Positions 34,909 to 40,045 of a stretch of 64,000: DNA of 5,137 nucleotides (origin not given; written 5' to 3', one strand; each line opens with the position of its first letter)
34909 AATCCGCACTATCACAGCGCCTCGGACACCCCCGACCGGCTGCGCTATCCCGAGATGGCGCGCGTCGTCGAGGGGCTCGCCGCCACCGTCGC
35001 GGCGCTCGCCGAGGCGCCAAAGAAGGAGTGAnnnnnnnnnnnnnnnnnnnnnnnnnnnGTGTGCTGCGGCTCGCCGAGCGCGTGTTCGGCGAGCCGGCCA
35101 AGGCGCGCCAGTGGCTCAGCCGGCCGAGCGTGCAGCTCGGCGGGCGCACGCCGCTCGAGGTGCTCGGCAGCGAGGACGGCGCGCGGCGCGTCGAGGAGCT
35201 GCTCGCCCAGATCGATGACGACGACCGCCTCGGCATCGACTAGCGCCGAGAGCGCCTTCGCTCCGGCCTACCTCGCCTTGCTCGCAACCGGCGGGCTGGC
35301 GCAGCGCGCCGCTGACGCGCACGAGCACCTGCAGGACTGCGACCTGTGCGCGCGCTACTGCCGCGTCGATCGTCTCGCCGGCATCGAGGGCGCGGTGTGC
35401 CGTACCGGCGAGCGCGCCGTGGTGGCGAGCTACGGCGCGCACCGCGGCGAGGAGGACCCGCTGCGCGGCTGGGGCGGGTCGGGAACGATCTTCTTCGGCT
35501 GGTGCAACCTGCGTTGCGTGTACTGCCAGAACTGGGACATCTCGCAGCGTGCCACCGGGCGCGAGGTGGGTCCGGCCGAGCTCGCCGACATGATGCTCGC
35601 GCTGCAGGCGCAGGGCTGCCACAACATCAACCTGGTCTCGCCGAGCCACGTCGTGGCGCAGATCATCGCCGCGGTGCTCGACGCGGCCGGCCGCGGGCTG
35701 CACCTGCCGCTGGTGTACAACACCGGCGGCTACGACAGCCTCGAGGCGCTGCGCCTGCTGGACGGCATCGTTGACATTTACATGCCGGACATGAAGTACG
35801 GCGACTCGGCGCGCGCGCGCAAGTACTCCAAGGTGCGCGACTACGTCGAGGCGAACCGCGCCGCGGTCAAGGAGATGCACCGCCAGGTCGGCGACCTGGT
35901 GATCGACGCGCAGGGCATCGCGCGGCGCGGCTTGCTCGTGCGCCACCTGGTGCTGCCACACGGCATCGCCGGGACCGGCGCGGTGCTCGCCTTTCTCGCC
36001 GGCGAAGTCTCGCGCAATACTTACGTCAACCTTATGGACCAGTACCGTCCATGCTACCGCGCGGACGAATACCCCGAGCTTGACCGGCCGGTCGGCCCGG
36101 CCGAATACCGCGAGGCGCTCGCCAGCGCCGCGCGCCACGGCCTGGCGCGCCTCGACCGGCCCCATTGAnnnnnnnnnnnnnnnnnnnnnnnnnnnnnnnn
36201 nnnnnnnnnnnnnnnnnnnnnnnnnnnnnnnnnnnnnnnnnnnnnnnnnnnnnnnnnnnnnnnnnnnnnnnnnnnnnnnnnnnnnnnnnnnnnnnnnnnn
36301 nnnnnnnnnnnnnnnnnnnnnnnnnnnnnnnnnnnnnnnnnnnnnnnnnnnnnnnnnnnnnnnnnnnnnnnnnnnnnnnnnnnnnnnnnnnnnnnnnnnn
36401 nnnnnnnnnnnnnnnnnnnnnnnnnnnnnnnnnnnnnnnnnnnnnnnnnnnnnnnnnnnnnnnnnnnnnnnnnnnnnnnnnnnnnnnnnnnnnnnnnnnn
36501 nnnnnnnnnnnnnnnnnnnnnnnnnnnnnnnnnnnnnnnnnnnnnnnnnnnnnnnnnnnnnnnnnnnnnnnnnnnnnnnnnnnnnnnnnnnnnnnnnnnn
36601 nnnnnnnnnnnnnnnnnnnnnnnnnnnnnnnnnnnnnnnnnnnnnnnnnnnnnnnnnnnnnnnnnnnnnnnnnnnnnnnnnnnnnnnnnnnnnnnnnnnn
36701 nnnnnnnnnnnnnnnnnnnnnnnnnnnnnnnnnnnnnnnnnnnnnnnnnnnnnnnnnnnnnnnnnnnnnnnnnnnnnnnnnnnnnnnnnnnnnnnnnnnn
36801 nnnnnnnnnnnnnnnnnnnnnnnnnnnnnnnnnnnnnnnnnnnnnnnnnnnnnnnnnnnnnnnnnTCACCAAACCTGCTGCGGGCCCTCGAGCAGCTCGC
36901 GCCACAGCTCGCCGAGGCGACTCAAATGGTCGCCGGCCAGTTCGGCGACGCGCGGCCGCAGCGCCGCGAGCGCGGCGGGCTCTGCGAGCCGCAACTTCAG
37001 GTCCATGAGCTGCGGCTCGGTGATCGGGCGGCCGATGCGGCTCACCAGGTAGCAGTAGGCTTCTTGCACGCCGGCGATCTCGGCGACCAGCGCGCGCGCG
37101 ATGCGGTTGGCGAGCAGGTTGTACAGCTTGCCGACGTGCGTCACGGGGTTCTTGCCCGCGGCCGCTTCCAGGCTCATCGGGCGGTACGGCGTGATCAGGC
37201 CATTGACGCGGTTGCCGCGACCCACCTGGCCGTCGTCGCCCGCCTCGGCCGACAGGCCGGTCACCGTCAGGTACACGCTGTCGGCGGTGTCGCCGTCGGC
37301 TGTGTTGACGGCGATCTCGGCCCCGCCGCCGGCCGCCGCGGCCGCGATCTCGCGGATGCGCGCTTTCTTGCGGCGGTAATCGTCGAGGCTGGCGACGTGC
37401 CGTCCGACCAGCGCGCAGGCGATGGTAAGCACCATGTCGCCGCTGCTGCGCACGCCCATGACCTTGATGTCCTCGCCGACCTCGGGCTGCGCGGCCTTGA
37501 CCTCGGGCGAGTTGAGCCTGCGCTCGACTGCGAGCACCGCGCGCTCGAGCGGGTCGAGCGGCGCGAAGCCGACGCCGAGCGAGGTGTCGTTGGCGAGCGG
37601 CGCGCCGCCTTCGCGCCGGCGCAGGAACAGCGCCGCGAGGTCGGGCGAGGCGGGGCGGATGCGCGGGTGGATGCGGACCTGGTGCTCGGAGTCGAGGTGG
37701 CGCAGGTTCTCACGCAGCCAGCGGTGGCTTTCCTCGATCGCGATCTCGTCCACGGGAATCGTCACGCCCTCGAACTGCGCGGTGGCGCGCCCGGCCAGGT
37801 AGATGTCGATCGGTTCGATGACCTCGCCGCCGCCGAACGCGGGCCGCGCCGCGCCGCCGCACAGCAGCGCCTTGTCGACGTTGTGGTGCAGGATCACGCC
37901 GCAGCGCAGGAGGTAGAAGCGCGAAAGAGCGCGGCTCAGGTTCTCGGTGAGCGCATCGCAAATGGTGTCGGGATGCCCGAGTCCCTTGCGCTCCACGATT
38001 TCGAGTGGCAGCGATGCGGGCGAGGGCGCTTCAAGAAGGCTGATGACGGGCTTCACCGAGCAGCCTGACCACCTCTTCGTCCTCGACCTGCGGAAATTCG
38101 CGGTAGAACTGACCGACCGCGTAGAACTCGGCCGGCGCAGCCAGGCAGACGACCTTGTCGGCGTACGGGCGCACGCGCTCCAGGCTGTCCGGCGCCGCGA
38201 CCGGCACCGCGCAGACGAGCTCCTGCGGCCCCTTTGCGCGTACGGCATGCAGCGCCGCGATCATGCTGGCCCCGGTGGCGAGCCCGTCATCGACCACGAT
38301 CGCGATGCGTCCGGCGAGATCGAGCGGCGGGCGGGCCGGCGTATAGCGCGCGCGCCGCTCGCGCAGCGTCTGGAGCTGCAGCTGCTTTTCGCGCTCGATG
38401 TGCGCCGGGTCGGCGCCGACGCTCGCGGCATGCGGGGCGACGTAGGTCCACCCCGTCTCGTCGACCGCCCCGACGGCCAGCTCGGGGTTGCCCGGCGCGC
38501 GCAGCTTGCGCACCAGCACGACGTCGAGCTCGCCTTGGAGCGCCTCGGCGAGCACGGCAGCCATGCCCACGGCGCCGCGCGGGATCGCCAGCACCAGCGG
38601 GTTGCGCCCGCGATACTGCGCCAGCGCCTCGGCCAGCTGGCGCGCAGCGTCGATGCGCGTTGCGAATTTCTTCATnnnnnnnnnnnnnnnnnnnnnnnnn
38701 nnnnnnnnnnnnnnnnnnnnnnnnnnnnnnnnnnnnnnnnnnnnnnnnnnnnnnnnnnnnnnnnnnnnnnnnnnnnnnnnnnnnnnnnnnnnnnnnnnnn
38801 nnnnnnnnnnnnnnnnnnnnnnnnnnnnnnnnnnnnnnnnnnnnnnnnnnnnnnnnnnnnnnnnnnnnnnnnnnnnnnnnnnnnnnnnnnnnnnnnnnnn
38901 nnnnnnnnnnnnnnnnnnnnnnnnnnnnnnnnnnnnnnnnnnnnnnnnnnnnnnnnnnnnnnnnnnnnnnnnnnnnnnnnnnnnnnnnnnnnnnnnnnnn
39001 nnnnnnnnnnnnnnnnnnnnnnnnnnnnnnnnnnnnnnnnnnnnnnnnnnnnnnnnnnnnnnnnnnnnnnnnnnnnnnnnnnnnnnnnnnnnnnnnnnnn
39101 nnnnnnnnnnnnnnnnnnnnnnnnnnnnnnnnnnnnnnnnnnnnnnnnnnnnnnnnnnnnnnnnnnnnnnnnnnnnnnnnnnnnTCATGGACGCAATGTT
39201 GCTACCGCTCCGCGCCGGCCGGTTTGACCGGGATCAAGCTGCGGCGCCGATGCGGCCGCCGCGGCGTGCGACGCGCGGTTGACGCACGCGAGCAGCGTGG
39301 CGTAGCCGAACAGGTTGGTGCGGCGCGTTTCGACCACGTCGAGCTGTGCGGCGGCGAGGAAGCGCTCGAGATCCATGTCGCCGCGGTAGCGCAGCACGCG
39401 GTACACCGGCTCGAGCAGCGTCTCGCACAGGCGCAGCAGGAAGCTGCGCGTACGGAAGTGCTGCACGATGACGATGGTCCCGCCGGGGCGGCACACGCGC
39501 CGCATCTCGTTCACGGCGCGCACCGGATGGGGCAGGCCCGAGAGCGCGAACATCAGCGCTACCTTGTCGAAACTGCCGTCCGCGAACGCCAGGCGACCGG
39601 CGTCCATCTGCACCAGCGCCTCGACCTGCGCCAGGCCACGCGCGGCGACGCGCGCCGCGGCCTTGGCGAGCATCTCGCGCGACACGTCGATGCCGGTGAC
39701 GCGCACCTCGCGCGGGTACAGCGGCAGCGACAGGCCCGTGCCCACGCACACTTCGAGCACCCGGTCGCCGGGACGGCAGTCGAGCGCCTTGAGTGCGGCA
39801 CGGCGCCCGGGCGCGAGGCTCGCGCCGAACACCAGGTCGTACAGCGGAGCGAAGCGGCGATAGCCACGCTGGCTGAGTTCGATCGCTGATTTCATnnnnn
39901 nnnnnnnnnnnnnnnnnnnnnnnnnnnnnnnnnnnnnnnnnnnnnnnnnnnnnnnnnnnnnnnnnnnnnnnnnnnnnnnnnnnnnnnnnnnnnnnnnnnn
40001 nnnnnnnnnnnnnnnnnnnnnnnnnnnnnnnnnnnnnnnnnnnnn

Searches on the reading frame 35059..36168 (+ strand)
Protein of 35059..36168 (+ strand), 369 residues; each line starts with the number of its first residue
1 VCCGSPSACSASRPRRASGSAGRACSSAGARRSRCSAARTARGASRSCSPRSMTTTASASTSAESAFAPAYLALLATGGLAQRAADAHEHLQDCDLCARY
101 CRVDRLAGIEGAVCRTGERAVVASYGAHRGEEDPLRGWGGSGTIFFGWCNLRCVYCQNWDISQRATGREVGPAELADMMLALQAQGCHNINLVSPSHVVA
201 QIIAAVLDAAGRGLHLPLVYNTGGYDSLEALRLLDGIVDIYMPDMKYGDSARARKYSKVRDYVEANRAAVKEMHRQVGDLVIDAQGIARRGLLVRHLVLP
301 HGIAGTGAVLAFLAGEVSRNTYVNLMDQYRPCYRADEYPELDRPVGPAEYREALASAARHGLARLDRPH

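Call 21: search_protein_families(library=pfam, proteins=[window:35059-36168:+], max_evalue=0.001)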
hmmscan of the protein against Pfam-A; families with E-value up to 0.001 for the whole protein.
window:35059-36168:+ (369 aa): 1 family
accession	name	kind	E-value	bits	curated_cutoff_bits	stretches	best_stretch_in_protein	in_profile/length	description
PF04055.27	Radical_SAM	-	1.8e-09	38.4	29.5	1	144-275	2-138/166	Radical SAM superfamily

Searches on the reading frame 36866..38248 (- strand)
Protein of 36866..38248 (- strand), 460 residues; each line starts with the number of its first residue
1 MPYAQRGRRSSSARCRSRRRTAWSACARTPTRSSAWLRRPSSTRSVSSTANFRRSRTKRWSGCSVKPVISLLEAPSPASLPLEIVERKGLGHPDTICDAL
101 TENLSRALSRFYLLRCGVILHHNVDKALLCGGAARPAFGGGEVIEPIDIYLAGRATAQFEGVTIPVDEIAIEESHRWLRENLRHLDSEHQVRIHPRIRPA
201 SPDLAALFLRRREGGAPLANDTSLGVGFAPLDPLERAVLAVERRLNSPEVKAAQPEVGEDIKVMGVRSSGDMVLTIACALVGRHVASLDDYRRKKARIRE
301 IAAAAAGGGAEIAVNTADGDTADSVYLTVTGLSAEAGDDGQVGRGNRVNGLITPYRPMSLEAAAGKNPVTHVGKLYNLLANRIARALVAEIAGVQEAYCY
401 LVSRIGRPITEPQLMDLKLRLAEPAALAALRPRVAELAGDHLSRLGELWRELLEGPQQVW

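Call 21: search_protein_families(library=pfam, proteins=[window:36866-38248:-], max_evalue=0.001)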
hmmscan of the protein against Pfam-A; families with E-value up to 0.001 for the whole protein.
window:36866-38248:- (460 aa): 1 family
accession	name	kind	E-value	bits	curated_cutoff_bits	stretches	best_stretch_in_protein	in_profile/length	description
PF01941.24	AdoMet_Synthase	-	4.1e-148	493.9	27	1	74-455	10-394/395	S-adenosylmethionine synthetase (AdoMet synthetase)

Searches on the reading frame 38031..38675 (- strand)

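Call 21: search_protein_families(library=pfam, proteins=[window:38031-38675:-], max_evalue=0.001)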
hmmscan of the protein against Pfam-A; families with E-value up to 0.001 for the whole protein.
window:38031-38675:- (214 aa): 2 families
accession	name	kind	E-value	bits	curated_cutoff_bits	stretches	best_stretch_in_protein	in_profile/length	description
PF00156.33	Pribosyltran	-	2.8e-19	69.4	26.3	1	10-179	15-144/158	Phosphoribosyl transferase domain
PF14681.12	UPRTase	-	0.0004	20.4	27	1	116-175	114-175/206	Uracil phosphoribosyltransferase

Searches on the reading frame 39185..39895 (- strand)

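Call 21: search_protein_families(library=pfam, proteins=[window:39185-39895:-], max_evalue=0.001)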
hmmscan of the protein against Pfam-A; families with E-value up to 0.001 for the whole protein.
window:39185-39895:- (236 aa): 8 families
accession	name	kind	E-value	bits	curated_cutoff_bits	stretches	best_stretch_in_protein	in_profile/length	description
PF08241.18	Methyltransf_11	-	4.3e-19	69.4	21.2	1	47-143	1-95/95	Methyltransferase domain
PF13649.12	Methyltransf_25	-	9.1e-19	68.4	27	1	46-139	1-97/97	Methyltransferase domain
PF01209.24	Ubie_methyltran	-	3.3e-15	56.5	20.1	1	37-155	42-163/233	ubiE/COQ5 methyltransferase family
PF08242.18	Methyltransf_12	-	2.9e-11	44.4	30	1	47-141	1-98/98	Methyltransferase domain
PF13847.12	Methyltransf_31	-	4.8e-11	43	27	1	43-153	4-119/145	Methyltransferase domain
PF13489.12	Methyltransf_23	-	7.7e-10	39.2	27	1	38-189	17-163/164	Methyltransferase domain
PF07021.18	MetW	-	1.9e-07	31.3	21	1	41-137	12-104/193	Methionine biosynthesis protein MetW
PF02353.26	CMAS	-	0.00092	19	27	0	32-113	52-132/273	Mycolic acid cyclopropane synthetase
